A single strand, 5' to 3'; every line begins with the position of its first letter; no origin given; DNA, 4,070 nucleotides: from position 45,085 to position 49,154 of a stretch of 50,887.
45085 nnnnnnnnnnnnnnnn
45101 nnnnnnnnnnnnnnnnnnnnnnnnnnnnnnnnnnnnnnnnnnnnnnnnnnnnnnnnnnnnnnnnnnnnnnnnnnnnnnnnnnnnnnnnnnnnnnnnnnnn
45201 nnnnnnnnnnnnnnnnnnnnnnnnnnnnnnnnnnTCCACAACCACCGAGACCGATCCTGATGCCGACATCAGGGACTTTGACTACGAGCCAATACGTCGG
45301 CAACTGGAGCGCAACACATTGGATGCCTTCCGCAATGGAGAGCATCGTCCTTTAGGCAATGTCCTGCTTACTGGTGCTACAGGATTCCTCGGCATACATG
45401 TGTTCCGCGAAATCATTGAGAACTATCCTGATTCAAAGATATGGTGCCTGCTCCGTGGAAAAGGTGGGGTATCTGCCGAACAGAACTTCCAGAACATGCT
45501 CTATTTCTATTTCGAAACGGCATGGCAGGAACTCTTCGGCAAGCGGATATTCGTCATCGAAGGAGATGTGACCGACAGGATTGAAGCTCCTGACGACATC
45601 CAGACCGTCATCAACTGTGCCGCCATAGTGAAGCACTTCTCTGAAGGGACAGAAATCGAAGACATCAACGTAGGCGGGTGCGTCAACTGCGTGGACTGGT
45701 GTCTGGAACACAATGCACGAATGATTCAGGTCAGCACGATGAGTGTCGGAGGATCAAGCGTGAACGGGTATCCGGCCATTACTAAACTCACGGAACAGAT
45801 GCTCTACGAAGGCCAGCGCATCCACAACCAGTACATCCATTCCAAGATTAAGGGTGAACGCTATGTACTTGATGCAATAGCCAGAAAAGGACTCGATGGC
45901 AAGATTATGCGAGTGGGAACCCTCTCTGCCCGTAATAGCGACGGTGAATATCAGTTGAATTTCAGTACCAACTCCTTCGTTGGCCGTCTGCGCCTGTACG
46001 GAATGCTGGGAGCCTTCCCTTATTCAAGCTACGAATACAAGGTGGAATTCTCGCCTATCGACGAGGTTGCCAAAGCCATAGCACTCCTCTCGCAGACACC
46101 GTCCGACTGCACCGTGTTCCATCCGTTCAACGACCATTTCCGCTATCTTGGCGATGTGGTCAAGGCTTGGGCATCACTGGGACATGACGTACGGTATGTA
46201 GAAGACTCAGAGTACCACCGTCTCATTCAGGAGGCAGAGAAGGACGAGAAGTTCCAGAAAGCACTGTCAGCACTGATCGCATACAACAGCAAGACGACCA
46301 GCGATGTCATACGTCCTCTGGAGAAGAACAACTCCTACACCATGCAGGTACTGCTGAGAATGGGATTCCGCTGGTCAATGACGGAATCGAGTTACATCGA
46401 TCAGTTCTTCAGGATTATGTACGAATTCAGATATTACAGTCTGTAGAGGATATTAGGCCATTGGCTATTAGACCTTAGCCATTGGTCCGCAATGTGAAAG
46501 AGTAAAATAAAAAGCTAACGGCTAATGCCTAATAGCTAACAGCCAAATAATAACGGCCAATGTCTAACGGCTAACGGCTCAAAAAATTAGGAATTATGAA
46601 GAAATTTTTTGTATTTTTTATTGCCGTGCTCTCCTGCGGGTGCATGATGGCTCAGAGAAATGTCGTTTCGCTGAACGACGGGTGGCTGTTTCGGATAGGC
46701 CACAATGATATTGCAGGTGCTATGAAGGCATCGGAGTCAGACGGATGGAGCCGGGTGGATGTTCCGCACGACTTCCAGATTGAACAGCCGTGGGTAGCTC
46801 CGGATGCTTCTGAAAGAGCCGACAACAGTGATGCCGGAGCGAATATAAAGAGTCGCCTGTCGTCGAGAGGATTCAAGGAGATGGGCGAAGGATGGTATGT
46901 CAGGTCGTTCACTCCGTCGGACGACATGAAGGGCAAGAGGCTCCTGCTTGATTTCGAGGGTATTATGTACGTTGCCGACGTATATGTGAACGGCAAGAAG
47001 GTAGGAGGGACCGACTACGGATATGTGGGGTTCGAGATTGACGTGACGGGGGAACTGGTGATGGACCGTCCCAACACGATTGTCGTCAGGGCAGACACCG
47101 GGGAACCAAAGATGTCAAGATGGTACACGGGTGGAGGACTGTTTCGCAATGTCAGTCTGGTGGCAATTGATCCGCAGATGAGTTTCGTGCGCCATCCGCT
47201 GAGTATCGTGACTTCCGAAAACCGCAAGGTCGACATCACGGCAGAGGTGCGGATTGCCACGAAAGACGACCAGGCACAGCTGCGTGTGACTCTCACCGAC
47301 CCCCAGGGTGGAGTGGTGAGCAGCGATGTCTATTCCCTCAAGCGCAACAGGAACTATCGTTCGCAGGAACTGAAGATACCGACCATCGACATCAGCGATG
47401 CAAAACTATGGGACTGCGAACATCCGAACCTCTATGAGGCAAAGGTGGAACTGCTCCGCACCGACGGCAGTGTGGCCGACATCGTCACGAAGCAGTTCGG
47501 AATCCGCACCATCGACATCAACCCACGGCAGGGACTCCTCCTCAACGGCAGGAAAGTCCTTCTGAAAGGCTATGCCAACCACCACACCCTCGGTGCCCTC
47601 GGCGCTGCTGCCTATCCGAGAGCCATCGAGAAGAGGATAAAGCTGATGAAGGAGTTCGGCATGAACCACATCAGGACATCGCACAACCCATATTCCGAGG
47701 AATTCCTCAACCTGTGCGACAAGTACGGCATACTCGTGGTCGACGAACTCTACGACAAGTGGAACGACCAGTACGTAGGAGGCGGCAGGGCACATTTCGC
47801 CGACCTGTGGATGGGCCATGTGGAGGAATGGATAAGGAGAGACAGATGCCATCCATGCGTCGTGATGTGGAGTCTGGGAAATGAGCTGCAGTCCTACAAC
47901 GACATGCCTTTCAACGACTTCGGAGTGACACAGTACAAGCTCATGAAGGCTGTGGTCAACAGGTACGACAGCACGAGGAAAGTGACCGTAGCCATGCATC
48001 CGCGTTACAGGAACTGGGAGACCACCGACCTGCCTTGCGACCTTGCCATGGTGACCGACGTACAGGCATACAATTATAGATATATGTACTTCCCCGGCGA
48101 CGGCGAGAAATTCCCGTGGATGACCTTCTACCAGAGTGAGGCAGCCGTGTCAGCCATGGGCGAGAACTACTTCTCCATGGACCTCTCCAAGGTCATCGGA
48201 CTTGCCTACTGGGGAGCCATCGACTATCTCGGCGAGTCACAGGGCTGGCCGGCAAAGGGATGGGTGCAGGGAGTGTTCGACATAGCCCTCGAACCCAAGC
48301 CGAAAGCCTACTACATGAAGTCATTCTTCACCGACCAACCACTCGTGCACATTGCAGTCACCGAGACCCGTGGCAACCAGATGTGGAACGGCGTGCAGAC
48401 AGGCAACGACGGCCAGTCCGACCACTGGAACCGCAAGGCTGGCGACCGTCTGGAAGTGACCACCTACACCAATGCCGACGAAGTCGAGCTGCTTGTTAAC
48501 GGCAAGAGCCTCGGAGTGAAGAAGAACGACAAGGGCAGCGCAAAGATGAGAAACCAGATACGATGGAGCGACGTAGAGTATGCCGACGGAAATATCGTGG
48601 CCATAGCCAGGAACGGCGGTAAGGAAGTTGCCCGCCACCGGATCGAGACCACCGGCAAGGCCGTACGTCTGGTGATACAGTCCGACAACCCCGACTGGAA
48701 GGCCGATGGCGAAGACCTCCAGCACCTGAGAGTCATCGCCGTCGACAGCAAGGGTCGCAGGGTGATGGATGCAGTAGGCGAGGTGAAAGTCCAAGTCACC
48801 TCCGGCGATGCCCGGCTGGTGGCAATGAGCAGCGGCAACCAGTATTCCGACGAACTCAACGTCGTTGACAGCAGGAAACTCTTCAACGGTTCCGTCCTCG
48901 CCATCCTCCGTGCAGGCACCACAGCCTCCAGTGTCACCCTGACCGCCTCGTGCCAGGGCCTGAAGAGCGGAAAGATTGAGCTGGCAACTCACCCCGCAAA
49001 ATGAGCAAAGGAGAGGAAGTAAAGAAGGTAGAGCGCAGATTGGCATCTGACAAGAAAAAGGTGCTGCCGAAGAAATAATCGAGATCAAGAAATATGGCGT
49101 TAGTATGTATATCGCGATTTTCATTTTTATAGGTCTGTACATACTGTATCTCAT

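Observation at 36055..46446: Stand-alone trimodular NRPS (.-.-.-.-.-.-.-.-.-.) in a Bacteroidales context: predicted N-capped tripeptide aldehyde or alcohol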

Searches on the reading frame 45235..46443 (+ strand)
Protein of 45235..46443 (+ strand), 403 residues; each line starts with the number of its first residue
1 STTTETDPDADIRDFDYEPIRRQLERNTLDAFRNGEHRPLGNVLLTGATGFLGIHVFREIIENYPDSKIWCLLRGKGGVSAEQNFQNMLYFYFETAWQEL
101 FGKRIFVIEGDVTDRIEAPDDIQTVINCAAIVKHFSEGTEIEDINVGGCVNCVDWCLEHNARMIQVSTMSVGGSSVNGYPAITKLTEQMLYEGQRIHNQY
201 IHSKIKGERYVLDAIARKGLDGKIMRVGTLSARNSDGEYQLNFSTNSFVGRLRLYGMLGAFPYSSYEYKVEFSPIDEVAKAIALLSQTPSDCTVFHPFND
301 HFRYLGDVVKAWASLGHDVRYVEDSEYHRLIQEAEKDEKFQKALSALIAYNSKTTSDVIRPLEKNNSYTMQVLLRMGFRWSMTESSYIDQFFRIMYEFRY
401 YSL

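Call 48: search_solved_structures(query=window:45235-46443:+, max_evalue=0.001, show_alignments=1)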
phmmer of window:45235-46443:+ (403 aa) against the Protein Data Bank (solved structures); distinct sequences matched with E-value up to 0.001: 6.
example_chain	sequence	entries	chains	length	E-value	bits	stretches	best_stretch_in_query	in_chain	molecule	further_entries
6vtj_A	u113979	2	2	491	1e-66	228.8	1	9-401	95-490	Non-ribosomal peptide synthetase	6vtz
4f6c_A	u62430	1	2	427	9.3e-38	133.5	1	36-335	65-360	AusA reductase domain protein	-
4f6l_B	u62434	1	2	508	1.5e-37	132.8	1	36-335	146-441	AusA reductase domain protein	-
8v1x_A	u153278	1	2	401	8.7e-12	48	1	42-331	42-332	Type I polyketide synthase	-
4u7w_A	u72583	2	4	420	5.8e-11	45.3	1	40-323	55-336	MxaA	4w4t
4dqv_A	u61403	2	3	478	8.7e-05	25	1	35-325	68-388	PROBABLE PEPTIDE SYNTHETASE NRP (PEPTIDE SYNTHASE) | Peptide synthetase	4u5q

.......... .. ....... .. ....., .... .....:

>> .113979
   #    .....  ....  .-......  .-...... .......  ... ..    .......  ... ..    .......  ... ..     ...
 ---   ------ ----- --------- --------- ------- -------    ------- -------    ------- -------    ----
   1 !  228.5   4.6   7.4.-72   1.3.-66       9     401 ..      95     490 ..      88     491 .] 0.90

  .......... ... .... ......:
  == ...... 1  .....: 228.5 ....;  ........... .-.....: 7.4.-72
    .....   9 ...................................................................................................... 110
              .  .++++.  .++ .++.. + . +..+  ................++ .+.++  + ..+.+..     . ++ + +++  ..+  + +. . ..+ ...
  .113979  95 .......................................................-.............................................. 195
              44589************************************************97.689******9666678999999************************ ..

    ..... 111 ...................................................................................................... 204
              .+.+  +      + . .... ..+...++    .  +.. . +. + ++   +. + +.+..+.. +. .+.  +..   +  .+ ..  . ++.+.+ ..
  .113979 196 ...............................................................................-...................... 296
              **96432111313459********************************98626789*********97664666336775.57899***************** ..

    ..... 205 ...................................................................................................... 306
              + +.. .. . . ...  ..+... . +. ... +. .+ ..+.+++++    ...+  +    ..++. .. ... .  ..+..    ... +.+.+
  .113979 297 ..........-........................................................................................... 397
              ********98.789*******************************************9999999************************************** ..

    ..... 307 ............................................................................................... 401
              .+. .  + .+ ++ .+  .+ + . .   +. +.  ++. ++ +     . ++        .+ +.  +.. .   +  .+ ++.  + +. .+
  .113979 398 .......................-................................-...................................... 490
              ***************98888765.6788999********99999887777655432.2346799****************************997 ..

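Call 65: search_protein_families(library=pfam, proteins=[window:45277-46443:+], max_evalue=0.001)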
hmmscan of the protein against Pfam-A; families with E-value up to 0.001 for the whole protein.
window:45277-46443:+ (389 aa): 4 families
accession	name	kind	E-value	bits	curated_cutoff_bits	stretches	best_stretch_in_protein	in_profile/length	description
PF07993.18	NAD_binding_4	-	2.9e-30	105.7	20.1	1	31-268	1-258/258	Male sterility protein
PF01370.27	Epimerase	-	4.4e-17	62.7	20.9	1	29-277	1-230/240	NAD dependent epimerase/dehydratase family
PF01073.25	3Beta_HSD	-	3.7e-10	39.7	22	1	31-208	2-168/280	3-beta hydroxysteroid dehydrogenase/isomerase family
PF04321.23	RmlD_sub_bind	-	6.3e-05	22.6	27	1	106-203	50-142/287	RmlD substrate binding domain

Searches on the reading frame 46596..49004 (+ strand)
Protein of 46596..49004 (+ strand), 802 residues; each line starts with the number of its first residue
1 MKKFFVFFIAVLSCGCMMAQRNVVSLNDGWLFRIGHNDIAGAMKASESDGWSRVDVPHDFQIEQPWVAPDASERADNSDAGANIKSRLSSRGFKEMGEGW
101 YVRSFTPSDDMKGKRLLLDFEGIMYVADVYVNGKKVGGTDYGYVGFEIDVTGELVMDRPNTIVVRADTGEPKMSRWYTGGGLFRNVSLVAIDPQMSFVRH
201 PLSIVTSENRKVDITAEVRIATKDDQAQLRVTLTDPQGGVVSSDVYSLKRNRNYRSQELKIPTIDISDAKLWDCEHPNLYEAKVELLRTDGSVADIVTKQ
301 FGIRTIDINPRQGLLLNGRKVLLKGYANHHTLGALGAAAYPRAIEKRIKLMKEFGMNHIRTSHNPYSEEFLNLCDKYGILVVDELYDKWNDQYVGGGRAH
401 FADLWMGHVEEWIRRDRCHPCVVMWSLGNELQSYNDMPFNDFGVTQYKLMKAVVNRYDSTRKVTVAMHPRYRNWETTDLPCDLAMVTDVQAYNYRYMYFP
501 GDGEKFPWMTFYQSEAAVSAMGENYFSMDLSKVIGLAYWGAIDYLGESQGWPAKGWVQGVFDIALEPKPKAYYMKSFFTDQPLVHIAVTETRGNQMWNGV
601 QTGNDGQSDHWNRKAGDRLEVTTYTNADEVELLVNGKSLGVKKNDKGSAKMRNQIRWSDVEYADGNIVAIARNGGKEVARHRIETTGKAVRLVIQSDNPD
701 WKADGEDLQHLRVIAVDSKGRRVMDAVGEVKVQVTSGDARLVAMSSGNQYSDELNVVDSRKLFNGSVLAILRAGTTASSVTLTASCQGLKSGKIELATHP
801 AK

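Call 10: search_protein_families(library=pfam, proteins=[window:46596-49004:+], max_evalue=0.001)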
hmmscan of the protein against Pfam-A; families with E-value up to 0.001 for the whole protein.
window:46596-49004:+ (802 aa): 8 families
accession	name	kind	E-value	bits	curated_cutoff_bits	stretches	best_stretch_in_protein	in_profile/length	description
PF02836.23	Glyco_hydro_2_C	-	4e-27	95.6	21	1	313-468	7-163/302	Glycosyl hydrolases family 2, TIM barrel domain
PF18565.7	Glyco_hydro2_C5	-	1.8e-22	79.5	32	1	692-795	1-103/103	Glycoside hydrolase family 2 C-terminal domain 5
PF16355.11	DUF4982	-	1.4e-19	70.2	23.9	1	616-679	1-61/61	Domain of unknown function (DUF4982)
PF00703.27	Glyco_hydro_2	-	5.5e-14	53.3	23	1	210-304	16-109/109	Glycosyl hydrolases family 2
PF02837.24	Glyco_hydro_2_N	-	1.9e-13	51.1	28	1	25-189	3-166/169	Glycosyl hydrolases family 2, sugar binding domain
PF22666.2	Glyco_hydro_2_N2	-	8.6e-10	39.4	27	1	100-167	51-118/167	Glycosyl hydrolase 2 galactose-binding domain-like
PF22820.2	TcaA_3rd_4th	-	3.3e-05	24.2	27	0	620-645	4-29/73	TcaA protein 3rd/4th domain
PF09134.16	Invasin_D3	-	3.6e-05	24.6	33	1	699-790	12-86/98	Invasin, domain 3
